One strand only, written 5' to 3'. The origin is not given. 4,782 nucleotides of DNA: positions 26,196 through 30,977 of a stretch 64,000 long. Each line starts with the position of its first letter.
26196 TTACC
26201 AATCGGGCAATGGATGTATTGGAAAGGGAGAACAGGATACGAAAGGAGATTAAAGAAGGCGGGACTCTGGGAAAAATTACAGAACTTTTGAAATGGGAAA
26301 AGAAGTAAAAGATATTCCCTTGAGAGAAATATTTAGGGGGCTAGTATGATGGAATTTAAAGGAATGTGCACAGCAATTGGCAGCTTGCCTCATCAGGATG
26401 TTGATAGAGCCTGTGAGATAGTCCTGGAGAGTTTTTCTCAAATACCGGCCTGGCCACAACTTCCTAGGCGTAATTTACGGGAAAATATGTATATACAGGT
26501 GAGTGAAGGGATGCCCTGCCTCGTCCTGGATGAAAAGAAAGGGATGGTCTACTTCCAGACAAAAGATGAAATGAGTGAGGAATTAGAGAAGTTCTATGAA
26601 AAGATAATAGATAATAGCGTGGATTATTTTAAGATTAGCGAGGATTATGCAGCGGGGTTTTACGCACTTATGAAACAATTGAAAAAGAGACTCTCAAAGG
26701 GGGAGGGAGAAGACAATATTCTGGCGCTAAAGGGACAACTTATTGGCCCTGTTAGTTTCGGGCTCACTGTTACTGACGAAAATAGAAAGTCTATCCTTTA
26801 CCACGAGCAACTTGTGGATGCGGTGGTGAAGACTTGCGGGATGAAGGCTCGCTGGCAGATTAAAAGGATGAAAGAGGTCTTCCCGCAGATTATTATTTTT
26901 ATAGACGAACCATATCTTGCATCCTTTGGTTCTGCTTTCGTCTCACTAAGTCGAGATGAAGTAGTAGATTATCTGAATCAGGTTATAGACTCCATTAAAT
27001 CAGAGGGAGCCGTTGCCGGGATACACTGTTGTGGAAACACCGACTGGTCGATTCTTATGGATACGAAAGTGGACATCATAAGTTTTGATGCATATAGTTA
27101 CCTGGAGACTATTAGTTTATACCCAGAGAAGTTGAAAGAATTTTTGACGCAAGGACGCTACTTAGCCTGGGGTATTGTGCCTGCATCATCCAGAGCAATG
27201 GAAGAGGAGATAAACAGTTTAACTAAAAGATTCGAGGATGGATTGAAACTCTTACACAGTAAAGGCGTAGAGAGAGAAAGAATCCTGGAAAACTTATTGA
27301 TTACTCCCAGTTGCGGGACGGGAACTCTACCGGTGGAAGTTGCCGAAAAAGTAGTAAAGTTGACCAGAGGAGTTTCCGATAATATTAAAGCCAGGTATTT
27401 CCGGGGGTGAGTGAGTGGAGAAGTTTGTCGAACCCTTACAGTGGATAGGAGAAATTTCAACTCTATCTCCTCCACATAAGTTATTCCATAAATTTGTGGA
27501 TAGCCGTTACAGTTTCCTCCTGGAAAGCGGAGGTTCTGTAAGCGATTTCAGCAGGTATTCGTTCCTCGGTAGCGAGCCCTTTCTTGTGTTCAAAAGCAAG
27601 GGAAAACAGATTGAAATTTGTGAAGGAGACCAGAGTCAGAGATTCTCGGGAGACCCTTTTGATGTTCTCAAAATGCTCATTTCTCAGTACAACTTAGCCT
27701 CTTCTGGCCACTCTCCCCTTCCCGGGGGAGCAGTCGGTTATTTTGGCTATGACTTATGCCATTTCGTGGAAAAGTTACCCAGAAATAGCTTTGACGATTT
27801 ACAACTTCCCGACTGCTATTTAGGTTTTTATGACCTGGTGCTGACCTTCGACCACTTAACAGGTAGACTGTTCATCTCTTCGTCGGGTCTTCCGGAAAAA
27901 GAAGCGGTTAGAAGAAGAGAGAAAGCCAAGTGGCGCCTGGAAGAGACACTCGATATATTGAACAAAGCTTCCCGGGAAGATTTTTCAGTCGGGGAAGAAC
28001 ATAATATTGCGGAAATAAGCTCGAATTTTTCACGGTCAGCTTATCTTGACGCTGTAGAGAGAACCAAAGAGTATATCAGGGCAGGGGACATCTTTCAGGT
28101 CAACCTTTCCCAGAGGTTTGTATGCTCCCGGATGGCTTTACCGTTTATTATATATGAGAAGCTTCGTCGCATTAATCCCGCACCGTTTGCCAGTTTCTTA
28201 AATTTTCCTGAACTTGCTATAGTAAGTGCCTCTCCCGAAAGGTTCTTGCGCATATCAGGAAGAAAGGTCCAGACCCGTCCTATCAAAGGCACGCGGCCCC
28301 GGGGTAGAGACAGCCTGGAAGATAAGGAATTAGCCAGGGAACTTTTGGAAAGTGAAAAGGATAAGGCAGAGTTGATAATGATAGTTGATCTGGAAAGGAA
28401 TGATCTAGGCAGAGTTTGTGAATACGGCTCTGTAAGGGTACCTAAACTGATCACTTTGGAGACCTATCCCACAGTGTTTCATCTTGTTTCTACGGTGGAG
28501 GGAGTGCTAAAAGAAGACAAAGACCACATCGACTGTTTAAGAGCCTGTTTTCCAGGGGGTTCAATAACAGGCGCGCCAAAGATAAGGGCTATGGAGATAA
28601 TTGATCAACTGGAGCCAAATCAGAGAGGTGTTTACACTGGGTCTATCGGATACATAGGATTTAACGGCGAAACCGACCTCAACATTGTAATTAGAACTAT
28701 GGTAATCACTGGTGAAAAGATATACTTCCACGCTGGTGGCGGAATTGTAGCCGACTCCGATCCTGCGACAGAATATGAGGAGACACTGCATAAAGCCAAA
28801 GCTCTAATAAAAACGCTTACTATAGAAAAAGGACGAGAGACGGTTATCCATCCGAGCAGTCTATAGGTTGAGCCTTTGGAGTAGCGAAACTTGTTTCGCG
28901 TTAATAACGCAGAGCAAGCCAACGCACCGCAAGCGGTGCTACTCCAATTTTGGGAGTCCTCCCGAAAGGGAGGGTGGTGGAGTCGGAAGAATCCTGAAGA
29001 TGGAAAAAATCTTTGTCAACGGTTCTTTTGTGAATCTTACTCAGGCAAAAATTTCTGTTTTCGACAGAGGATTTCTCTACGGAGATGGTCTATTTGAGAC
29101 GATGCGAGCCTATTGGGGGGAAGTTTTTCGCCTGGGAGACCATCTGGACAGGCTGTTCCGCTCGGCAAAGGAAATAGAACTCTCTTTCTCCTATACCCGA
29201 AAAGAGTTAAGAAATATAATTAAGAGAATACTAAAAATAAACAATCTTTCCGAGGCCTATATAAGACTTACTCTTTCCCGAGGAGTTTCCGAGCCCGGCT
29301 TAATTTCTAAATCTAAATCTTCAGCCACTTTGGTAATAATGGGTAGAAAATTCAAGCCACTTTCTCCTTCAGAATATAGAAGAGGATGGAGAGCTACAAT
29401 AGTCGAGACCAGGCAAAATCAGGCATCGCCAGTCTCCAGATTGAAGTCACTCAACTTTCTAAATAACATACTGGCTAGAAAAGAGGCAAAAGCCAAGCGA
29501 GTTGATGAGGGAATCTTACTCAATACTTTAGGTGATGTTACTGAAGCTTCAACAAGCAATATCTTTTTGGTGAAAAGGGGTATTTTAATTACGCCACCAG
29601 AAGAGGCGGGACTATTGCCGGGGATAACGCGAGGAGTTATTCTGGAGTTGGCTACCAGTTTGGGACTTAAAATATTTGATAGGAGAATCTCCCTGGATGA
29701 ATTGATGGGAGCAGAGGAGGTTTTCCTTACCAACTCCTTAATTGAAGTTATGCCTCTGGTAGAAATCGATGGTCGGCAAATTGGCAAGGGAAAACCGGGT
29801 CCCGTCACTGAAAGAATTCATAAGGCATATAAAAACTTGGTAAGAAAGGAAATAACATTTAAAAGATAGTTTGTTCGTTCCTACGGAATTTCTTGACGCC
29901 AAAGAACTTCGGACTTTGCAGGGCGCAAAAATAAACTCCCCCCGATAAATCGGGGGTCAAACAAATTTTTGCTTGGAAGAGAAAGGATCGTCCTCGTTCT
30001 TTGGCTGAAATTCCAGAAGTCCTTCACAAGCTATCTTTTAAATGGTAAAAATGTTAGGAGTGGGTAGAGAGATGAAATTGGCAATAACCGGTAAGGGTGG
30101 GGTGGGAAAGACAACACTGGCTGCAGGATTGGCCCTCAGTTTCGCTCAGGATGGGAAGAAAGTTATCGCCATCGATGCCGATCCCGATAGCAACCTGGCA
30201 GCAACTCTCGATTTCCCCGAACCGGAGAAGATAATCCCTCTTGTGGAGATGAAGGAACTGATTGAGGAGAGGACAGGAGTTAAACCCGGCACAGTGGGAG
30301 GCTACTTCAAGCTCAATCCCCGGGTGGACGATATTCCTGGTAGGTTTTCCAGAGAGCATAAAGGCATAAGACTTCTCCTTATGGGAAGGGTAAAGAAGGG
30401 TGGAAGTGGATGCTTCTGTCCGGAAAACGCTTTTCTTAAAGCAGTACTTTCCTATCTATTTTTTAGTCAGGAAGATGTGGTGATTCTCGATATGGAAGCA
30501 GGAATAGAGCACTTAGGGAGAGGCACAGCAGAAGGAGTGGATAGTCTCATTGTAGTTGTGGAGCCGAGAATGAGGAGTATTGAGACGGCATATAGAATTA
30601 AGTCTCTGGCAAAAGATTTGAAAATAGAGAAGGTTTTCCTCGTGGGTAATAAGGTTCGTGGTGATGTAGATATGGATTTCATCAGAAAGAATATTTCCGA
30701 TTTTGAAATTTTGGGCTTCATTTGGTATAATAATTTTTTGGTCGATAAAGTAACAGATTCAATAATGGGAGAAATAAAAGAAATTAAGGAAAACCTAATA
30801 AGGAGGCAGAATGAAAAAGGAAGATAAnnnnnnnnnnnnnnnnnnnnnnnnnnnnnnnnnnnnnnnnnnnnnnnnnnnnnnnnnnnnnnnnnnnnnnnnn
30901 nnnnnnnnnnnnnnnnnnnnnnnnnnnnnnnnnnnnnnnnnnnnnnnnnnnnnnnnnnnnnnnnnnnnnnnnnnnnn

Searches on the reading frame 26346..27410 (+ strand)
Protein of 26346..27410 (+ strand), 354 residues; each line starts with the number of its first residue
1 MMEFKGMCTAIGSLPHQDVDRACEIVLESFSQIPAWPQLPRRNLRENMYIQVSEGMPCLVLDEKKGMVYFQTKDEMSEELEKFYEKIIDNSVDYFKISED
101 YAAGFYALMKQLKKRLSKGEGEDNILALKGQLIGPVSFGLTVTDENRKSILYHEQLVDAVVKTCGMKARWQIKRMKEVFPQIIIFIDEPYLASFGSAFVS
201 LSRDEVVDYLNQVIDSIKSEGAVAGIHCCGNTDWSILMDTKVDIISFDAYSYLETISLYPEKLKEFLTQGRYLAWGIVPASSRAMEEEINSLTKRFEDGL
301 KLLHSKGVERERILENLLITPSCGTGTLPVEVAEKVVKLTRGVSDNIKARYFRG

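Call 5: search_protein_families(library=pfam, proteins=[window:26346-27410:+])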
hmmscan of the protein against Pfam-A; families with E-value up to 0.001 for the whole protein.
window:26346-27410:+ (354 aa): 0 families

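Call 9: search_protein_families(library=ncbifam, proteins=[window:26346-27410:+], max_evalue=0.00001)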
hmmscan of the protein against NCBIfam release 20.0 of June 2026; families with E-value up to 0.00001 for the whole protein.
window:26346-27410:+ (354 aa): 1 family
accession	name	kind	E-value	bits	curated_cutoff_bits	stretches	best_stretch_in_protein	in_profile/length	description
NF002119.0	PRK00957.1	equivalog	8.1e-09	35.1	258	1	116-346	98-303/306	methionine synthase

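Call 84: search_protein_families(library=pfam, proteins=[window:26346-27410:+], max_evalue=0.01)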
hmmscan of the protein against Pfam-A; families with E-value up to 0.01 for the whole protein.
window:26346-27410:+ (354 aa): 1 family
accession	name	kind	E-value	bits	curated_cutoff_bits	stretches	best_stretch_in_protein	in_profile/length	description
PF01717.24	Meth_synt_2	-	0.0061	16.3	21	1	182-343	169-321/324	Cobalamin-independent synthase, Catalytic domain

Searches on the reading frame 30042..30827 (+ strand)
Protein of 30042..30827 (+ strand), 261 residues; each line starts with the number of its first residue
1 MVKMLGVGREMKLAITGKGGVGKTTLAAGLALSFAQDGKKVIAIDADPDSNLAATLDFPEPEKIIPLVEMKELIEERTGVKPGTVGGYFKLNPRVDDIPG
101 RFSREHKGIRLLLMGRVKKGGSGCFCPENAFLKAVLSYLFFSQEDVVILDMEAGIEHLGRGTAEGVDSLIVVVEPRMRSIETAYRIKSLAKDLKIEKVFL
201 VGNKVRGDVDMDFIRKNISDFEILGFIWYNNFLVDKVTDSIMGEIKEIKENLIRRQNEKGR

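Call 5: search_protein_families(library=pfam, proteins=[window:30042-30827:+])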
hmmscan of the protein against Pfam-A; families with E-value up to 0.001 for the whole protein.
window:30042-30827:+ (261 aa): 9 families
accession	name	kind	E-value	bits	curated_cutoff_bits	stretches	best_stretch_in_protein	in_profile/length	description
PF01656.29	CbiA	-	9.3e-18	64.8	25.4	1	15-231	4-113/125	CobQ/CobB/MinD/ParA nucleotide binding domain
PF13614.12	AAA_31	-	7.1e-12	46.1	27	1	17-62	9-54/177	AAA domain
PF02374.21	ArsA_ATPase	-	1.8e-10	41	24.3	1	14-58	5-49/305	Anion-transporting ATPase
PF10609.15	ParA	-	4.9e-09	36.4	27.1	1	14-47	8-41/246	NUBPL iron-transfer P-loop NTPase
PF00142.24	Fer4_NifH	-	3.4e-07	30.4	25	1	11-75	1-66/271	4Fe-4S iron sulfur cluster binding proteins, NifH/frxC family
PF06564.18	CBP_BcsQ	-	6.7e-06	26.2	21.3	1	13-54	4-46/234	Cellulose biosynthesis protein BcsQ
PF03308.22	MeaB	-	2e-05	24.2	23.1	1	7-52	30-75/273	Methylmalonyl Co-A mutase-associated GTPase MeaB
PF20720.3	nSTAND3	-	2.4e-05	24.5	27.2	1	13-49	20-55/155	Novel STAND NTPase 3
PF13479.12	AAA_24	-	3e-05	24.4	27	1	10-76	2-57/195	AAA domain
